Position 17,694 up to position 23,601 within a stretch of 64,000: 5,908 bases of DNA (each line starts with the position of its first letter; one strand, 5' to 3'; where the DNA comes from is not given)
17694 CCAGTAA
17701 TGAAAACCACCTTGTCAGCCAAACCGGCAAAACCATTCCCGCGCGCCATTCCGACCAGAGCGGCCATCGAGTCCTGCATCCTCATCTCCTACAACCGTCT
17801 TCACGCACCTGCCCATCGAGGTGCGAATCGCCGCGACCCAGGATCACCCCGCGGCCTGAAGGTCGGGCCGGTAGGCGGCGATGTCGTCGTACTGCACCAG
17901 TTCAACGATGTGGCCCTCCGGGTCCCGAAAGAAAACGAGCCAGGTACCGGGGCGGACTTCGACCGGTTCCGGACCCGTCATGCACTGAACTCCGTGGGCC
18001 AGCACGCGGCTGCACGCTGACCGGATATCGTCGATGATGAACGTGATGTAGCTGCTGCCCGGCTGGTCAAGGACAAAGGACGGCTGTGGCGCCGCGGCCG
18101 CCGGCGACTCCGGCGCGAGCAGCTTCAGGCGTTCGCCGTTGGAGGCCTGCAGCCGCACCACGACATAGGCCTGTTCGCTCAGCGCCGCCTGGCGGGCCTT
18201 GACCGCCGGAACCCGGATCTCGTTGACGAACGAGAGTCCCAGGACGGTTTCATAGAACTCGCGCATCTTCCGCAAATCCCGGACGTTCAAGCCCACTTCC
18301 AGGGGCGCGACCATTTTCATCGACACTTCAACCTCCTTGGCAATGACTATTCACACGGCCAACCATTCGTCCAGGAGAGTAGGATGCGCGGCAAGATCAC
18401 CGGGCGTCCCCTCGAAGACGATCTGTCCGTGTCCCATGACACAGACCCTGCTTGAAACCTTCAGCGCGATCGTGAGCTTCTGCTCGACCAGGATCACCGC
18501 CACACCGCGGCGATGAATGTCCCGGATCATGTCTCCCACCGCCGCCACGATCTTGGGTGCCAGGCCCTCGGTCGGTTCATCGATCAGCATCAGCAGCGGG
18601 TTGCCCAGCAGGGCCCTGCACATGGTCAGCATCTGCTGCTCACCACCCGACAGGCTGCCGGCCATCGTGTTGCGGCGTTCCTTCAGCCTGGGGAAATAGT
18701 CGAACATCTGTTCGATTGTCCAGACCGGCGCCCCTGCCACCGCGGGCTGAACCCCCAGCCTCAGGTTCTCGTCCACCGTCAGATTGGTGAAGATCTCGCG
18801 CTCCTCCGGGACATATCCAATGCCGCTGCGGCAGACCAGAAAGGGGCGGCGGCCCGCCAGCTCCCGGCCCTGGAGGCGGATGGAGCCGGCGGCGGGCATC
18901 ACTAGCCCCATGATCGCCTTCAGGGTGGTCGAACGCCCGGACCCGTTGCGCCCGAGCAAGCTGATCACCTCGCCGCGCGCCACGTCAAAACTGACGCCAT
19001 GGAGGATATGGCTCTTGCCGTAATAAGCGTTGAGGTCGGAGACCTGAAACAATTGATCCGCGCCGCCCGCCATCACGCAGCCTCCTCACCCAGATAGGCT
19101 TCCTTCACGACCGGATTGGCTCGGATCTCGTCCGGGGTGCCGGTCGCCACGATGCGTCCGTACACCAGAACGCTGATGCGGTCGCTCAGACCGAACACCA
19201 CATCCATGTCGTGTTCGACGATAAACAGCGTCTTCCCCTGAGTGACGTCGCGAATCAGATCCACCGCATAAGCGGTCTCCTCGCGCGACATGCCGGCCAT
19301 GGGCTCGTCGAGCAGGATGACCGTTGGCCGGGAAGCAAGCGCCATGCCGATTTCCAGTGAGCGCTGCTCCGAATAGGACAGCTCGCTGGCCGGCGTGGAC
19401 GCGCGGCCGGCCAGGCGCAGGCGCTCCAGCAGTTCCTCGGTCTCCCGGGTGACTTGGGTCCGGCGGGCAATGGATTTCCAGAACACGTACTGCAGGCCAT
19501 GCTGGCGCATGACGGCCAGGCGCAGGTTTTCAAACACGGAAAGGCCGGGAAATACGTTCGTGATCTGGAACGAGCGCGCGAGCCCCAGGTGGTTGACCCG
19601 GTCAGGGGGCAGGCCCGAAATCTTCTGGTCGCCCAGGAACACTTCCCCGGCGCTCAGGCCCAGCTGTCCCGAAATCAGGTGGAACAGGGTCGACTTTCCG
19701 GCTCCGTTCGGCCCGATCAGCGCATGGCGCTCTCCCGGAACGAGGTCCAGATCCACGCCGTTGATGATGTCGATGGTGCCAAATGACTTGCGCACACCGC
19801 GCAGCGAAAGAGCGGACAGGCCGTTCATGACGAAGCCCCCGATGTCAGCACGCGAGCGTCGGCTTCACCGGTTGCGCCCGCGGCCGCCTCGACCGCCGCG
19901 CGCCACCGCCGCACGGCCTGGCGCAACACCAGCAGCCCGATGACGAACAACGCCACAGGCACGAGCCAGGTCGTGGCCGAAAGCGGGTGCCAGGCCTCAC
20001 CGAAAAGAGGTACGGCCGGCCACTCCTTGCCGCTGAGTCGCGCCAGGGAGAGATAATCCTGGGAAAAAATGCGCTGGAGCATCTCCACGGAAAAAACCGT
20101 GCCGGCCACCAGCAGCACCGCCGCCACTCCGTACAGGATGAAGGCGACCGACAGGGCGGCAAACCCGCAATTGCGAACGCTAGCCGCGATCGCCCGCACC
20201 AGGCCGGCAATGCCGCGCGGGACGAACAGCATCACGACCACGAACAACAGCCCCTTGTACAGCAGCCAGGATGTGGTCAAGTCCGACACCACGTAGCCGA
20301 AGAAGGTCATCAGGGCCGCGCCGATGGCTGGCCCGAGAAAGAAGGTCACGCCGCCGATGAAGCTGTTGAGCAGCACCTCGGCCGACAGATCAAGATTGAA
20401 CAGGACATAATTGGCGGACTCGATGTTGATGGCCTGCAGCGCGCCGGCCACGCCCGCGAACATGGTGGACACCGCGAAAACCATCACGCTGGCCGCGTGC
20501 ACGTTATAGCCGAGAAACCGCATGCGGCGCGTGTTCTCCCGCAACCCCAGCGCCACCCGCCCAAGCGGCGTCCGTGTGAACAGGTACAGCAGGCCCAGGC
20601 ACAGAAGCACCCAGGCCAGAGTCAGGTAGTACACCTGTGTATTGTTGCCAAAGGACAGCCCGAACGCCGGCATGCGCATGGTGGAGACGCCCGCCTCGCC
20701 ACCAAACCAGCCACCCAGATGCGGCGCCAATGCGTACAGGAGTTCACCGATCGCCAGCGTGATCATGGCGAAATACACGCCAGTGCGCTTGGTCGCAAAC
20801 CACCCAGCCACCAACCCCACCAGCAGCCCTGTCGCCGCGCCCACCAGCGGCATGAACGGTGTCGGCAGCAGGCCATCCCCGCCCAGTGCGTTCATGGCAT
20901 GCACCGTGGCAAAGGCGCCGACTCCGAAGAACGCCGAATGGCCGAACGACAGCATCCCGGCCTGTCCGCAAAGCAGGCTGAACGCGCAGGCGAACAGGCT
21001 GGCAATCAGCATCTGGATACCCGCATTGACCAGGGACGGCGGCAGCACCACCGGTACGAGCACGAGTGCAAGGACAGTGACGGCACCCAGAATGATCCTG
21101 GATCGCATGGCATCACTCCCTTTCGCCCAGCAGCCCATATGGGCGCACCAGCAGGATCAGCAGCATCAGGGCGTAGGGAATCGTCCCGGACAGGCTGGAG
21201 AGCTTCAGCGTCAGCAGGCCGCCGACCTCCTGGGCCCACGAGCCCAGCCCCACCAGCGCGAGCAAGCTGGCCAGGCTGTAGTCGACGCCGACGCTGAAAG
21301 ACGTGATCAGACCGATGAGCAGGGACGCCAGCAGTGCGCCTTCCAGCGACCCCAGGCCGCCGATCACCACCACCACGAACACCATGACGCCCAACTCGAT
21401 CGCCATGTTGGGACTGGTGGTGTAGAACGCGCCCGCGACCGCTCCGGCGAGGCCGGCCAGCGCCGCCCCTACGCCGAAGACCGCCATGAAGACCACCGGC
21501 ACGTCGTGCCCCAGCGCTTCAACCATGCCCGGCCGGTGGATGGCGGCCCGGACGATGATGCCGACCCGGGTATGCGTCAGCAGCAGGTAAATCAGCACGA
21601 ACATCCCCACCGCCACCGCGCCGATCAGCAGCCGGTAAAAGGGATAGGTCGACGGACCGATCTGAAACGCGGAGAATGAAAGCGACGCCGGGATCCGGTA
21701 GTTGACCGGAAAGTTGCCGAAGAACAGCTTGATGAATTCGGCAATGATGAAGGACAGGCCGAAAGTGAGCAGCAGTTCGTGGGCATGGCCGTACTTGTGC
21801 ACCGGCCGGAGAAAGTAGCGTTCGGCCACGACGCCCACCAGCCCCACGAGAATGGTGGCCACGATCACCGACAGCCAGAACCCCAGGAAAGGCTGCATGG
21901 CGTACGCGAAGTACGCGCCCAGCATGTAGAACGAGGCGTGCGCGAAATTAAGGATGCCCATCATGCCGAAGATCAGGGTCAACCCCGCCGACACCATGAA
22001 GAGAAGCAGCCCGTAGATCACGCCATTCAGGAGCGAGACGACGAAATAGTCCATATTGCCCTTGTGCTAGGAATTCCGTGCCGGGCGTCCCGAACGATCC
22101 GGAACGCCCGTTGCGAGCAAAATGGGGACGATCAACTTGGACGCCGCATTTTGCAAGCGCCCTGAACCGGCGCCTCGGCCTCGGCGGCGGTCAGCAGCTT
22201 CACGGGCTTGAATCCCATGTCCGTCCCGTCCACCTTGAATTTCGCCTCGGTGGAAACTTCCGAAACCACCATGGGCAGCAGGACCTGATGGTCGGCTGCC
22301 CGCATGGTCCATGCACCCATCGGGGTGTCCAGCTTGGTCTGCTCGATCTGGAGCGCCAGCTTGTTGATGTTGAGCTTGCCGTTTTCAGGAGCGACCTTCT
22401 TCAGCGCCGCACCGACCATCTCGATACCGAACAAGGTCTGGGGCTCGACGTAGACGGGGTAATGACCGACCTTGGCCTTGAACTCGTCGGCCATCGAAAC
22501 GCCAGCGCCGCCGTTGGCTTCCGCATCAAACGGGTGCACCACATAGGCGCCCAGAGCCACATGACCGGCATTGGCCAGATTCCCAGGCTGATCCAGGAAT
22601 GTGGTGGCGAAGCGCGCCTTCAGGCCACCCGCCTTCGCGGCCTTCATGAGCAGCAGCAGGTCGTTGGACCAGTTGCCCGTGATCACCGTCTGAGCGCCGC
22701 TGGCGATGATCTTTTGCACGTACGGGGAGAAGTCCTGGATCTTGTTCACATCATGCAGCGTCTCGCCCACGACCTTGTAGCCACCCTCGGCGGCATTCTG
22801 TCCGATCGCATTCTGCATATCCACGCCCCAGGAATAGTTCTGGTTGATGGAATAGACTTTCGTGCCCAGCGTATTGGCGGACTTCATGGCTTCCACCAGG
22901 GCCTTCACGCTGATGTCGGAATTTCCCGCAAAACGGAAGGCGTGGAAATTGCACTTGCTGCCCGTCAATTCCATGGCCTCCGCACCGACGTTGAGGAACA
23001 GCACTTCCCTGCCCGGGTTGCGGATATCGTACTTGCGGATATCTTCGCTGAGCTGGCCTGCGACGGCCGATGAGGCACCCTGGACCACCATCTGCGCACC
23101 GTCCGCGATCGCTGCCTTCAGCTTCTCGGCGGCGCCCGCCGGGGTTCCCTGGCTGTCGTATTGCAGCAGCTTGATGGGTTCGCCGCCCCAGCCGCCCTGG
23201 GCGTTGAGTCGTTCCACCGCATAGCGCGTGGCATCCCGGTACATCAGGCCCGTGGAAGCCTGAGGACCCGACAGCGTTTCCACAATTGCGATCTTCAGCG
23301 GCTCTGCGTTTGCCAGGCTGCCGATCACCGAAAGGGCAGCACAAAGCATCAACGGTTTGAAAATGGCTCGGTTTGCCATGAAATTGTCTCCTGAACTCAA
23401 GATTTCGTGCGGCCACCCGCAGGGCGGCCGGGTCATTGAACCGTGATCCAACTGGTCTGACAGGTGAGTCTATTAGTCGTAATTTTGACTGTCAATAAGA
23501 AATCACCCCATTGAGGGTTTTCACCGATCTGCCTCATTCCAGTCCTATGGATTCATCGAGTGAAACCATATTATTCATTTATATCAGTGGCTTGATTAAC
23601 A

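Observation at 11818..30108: Duplicated promoter-operator cassette defines a split LacI regulon 18 kb apart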

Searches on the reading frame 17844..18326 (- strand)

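Call 6: search_protein_families(library=pfam, proteins=[window:17844-18326:-])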
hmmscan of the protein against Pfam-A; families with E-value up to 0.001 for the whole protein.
window:17844-18326:- (160 aa): 3 families
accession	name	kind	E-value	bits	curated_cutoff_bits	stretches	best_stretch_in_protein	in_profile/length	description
PF00903.31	Glyoxalase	-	1.1e-14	55.3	20.6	1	11-143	5-121/121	Glyoxalase/Bleomycin resistance protein/Dioxygenase superfamily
PF13669.12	Glyoxalase_4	-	3.8e-07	30.8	27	1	11-119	3-97/109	Glyoxalase/Bleomycin resistance protein/Dioxygenase superfamily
PF18029.7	Glyoxalase_6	-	0.00064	20.8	23.6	0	11-143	2-105/106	Glyoxalase-like domain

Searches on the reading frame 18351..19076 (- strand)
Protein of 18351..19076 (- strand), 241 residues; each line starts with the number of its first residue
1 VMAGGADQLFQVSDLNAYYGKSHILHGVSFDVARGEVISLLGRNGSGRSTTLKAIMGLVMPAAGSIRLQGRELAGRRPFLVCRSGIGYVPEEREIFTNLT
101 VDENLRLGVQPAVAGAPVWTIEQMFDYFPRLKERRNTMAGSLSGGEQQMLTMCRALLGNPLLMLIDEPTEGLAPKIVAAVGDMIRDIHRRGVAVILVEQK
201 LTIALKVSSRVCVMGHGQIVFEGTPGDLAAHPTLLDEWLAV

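Call 6: search_protein_families(library=pfam, proteins=[window:18351-19076:-])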
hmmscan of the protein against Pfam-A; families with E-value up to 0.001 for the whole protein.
window:18351-19076:- (241 aa): 3 families
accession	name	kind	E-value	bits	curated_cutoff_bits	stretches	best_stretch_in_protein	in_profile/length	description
PF00005.33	ABC_tran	-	3.5e-30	105.8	25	1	25-169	1-136/137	ABC transporter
PF13304.12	AAA_21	-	8.1e-08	33.1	27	1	134-196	230-295/304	AAA domain, putative AbiEii toxin, Type IV TA system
PF13555.12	AAA_29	-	6.2e-05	23.1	27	1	25-63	12-50/61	P-loop containing region of AAA domain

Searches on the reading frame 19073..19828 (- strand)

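Call 6: search_protein_families(library=pfam, proteins=[window:19073-19828:-])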
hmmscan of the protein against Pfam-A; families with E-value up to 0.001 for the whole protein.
window:19073-19828:- (251 aa): 3 families
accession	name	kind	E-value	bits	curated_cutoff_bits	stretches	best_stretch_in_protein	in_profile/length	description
PF00005.33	ABC_tran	-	1.4e-26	94.2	25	1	23-178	2-137/137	ABC transporter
PF12399.14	BCA_ABC_TP_C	-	5.4e-12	45.5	25.5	1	225-251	1-27/27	Branched-chain amino acid ATP-binding cassette transporter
PF13304.12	AAA_21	-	3.9e-06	27.6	27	0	35-52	2-19/304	AAA domain, putative AbiEii toxin, Type IV TA system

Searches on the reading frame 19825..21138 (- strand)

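Call 7: search_protein_families(library=pfam, proteins=[window:19825-21138:-])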
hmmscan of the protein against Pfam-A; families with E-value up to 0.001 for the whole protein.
window:19825-21138:- (437 aa): 1 family
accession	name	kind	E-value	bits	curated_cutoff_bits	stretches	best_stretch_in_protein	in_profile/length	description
PF02653.21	BPD_transp_2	-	2e-28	99.7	26.8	1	38-306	4-268/269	Branched-chain amino acid transport system / permease component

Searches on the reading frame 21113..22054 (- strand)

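Call 7: search_protein_families(library=pfam, proteins=[window:21113-22054:-])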
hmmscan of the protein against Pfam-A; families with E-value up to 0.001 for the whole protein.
window:21113-22054:- (313 aa): 1 family
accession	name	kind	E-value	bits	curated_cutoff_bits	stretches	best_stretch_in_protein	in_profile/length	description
PF02653.21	BPD_transp_2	-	4.8e-32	111.6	26.8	1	8-270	2-253/269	Branched-chain amino acid transport system / permease component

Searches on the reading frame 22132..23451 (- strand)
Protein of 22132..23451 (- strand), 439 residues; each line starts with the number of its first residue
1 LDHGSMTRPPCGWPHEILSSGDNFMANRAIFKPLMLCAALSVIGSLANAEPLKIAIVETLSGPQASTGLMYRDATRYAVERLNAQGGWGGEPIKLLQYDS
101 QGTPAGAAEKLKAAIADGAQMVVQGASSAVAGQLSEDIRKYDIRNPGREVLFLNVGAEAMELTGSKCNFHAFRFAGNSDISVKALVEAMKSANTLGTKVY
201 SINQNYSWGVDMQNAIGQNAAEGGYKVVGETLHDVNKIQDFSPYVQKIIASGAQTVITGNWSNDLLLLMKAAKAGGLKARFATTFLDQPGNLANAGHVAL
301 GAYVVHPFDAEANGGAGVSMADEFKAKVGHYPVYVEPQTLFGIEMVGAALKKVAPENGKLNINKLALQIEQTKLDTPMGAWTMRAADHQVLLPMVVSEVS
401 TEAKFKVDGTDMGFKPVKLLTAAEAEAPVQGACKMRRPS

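Call 7: search_protein_families(library=pfam, proteins=[window:22132-23451:-])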
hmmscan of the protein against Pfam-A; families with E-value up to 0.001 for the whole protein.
window:22132-23451:- (439 aa): 2 families
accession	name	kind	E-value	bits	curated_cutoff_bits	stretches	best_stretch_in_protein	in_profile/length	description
PF13458.12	Peripla_BP_6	-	1.1e-65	223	31.7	1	51-400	1-339/343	Periplasmic binding protein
PF13433.12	Peripla_BP_5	-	7.3e-13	48.8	27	2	192-407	129-344/363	Periplasmic binding protein domain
